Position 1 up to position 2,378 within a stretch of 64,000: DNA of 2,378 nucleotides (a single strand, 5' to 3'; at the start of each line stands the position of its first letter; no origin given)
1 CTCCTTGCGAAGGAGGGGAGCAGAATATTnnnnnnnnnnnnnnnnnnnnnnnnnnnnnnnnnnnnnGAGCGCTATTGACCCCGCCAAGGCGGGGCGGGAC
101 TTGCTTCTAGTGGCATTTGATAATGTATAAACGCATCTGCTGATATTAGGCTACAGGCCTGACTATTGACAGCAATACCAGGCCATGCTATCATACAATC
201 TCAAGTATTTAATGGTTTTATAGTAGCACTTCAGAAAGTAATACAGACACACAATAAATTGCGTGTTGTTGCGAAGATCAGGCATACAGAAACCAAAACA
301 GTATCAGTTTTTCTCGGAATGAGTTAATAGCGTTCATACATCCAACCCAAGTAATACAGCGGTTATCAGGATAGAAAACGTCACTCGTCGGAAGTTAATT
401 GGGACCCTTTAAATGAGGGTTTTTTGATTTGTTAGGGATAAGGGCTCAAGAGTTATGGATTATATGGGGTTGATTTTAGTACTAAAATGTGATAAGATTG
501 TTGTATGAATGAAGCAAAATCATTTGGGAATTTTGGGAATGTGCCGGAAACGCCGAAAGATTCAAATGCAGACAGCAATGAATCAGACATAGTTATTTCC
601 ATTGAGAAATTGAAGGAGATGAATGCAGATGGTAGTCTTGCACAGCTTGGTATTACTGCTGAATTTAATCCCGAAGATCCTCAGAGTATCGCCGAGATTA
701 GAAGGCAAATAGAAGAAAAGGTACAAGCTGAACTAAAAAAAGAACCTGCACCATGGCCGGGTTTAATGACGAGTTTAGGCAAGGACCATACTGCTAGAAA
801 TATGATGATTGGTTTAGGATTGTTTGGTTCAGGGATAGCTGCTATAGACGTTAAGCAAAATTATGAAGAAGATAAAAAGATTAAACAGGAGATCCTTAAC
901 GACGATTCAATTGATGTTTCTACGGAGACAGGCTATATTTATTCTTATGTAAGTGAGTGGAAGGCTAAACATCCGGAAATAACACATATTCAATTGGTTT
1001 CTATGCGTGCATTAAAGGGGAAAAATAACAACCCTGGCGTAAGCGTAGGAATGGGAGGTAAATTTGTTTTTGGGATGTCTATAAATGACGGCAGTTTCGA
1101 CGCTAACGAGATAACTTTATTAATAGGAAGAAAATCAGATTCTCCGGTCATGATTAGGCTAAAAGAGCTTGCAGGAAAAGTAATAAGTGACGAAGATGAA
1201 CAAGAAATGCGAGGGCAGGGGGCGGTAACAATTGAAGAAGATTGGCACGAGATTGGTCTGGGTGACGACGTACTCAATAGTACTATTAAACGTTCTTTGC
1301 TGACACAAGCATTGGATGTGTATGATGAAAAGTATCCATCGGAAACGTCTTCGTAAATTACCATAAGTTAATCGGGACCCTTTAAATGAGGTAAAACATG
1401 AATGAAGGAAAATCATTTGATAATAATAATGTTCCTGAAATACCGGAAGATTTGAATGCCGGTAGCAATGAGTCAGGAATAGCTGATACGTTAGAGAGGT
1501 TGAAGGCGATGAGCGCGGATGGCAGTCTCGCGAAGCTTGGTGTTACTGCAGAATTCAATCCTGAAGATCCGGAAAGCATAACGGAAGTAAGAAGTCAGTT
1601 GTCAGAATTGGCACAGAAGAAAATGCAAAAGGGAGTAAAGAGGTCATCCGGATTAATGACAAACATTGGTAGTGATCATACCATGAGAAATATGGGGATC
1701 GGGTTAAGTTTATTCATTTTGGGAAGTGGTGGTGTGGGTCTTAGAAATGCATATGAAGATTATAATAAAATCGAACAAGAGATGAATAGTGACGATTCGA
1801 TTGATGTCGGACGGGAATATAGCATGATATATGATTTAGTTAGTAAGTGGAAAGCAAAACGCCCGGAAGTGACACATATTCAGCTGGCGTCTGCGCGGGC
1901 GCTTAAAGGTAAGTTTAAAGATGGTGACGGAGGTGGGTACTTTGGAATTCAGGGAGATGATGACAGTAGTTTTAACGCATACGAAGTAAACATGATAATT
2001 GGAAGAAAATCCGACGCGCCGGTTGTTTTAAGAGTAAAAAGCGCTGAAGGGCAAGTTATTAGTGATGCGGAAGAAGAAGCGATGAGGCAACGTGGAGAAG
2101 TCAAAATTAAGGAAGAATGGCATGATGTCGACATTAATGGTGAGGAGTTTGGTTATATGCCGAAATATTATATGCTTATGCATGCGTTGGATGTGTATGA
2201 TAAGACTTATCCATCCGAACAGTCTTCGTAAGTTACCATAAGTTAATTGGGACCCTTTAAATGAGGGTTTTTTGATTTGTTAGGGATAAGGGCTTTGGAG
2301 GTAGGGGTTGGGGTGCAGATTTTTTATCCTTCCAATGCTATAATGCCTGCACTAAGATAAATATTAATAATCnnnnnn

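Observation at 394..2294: Tandem diverged paralogs bracketed by three copies of a near-identical ~50-nt hairpin repeat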

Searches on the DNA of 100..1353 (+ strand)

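Call 25: search_rna_families(source=window, start=100, end=520, threshold=evalue, max_evalue=10, show_alignments=3)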
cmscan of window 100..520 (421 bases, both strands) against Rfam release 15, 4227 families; matches with E-value up to 10: 0.
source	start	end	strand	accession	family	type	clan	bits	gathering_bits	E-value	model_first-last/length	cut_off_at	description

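Call 72: search_rna_families(source=L020, start=9640, end=9940, threshold=evalue, max_evalue=10, show_alignments=2)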
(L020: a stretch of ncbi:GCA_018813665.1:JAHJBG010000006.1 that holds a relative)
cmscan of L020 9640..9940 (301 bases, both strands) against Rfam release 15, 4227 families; matches with E-value up to 10: 1.
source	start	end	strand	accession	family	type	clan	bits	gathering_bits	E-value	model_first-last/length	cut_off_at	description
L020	9697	9736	+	RF04350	Plastid-ndhJ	Cis-reg;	-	14.4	43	3.8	1-57/57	no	Plastid-ndhJ 3UTR RNA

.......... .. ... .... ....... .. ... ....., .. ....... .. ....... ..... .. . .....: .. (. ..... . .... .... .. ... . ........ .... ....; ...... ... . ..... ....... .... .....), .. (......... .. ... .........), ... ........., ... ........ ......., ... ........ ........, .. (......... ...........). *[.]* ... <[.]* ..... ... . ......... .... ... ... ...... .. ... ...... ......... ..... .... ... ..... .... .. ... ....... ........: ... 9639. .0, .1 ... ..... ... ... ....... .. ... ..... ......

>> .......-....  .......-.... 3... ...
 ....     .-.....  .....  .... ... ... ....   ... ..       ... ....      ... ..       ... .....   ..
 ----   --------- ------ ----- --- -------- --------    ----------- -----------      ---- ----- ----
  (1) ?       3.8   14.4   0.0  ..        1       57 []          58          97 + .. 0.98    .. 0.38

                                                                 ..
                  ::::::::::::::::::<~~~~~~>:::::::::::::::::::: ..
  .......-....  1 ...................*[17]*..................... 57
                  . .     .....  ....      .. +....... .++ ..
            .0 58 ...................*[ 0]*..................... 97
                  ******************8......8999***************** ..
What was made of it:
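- On Any described RNA family (Rfam 15): In L020 only a chance hit appears, at E=3.8 (call 72).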

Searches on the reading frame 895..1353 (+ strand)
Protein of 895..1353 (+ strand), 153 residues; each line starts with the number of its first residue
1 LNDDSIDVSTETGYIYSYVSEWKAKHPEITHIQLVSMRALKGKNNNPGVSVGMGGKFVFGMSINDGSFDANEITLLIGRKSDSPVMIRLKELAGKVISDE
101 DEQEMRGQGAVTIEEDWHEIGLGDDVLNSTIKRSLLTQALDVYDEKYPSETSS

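Call 102: predict_structure(alignment_id=A10)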
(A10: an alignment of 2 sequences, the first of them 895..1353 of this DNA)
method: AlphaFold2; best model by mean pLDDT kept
length: 153 residues; sequences in the alignment: 2
mean_pLDDT: 68.7   pTM: 0.66
mean pLDDT of the five models: 68.7, 68.8, 65.2, 59.2, 39.4
residues with pLDDT >= 90: 2; 70-90: 84; 50-70: 34; < 50: 33
segments of 3 or more residues with pLDDT < 50: 1-11, 47-63
pLDDT, mean of each block of 10 residues (from residue 1): 39 68 86 83 57 40 60 87 87 77 67 63 65 81 81 44
secondary structure, 60 per line:
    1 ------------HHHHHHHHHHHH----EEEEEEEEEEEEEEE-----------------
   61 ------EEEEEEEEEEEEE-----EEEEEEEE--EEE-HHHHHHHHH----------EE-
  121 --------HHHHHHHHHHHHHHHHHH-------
elements in order: H13-24 E29-43 E67-79 E85-92 E95-97 H99-107 H129-146

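Call 104: fold_search(model_id=the predicted structure, library=pdb)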
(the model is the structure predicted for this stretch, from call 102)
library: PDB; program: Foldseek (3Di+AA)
matches with E <= 10: 588; with E <= 0.001: 0
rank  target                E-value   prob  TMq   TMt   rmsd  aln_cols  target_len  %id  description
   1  4nhr                  1.3e-02  0.91  0.36  0.40  10.8       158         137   11  Crystal structure of the outer membrane lipopolysaccharide transport protein LptE (RlpB) (released 2014-07-16)
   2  2r76_A                1.9e-02  0.57  0.26  0.30  12.1       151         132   10  Crystal structure of the rare lipoprotein B (SO_1173) from Shewanella oneidensis, Northeast Structural Genomics Consor (released 2007-09-25)
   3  4rh8_A                2.4e-02  0.66  0.24  0.28  12.2       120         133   12  Crystal structure of the outer membrane lipopolysaccharide transport protein LptE (RlpB) from Escherichia coli in the  (released 2015-11-11)
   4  5ixm_F                2.7e-02  0.41  0.21  0.22  12.0       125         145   11  The LPS Transporter LptDE from Yersinia pestis, core complex (released 2016-05-18)
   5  5iv8_D                3.3e-02  0.69  0.28  0.29  10.1       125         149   10  The LPS Transporter LptDE from Klebsiella pneumoniae, core complex (released 2016-05-18)
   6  5ixm_D                3.3e-02  0.41  0.22  0.23  12.0       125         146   11  The LPS Transporter LptDE from Yersinia pestis, core complex (released 2016-05-18)
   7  28lu_y                3.5e-02  0.44  0.29  0.30  26.2       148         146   11  Structure of the Chlamydomonas reinhardtii chlororibosome with factor pY (released 2026-04-01)
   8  5ixm_B                3.7e-02  0.80  0.34  0.36   9.7       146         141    5  The LPS Transporter LptDE from Yersinia pestis, core complex (released 2016-05-18)
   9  9ia2_B                4.7e-02  0.54  0.25  0.25  11.2       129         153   12  LpDEM from Escherichia coli (released 2025-12-10)
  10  2r76_B                5.6e-02  0.77  0.36  0.41  10.2       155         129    8  Crystal structure of the rare lipoprotein B (SO_1173) from Shewanella oneidensis, Northeast Structural Genomics Consor (released 2007-09-25)
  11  4n4r_B                6.0e-02  0.44  0.26  0.26  11.0       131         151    8  Structure basis of lipopolysaccharide biogenesis (released 2014-06-25)
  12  5iv9_B                6.7e-02  0.80  0.31  0.32  10.1       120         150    9  The LPS Transporter LptDE from Klebsiella pneumoniae, full-length (released 2016-05-18)
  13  5ixm_H                7.2e-02  0.47  0.26  0.27  10.6       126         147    6  The LPS Transporter LptDE from Yersinia pestis, core complex (released 2016-05-18)
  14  4rh8_C                8.6e-02  0.47  0.24  0.27  12.2       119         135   11  Crystal structure of the outer membrane lipopolysaccharide transport protein LptE (RlpB) from Escherichia coli in the  (released 2015-11-11)
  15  5iv8_B                9.7e-02  0.54  0.28  0.29  10.1       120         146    8  The LPS Transporter LptDE from Klebsiella pneumoniae, core complex (released 2016-05-18)
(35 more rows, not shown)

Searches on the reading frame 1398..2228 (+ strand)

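Call 6: search_protein_families(library=pfam, proteins=[window:1398-2228:+], max_evalue=0.1)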
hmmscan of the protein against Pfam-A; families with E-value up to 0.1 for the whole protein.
window:1398-2228:+ (277 aa): 0 families

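Call 10: search_protein_families(library=ncbifam, proteins=[window:1398-2228:+], max_evalue=1)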
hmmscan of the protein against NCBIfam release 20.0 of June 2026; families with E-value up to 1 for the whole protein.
window:1398-2228:+ (277 aa): 2 families
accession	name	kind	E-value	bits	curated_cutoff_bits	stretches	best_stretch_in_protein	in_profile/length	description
TIGR02256.1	ICE_VC0181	hypoth_equivalog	0.032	14.1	127.6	0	200-247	23-63/131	conserved hypothetical protein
TIGR01932.1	hflC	equivalog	0.043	12.6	134.4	1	201-275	232-302/318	protease modulator HflC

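Call 11: search_protein_families(library=phrogs, proteins=[window:1398-2228:+], max_evalue=1)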
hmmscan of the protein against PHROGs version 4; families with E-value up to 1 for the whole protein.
window:1398-2228:+ (277 aa): 1 family
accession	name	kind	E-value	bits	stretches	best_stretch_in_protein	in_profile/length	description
phrog_27975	-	unknown function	0.091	14.2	1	17-85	11-81/107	-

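Call 59: search_protein_families(library=padloc, proteins=[window:1398-2228:+], max_evalue=0.1)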
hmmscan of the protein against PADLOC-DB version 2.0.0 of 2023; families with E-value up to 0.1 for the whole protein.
window:1398-2228:+ (277 aa): 0 families
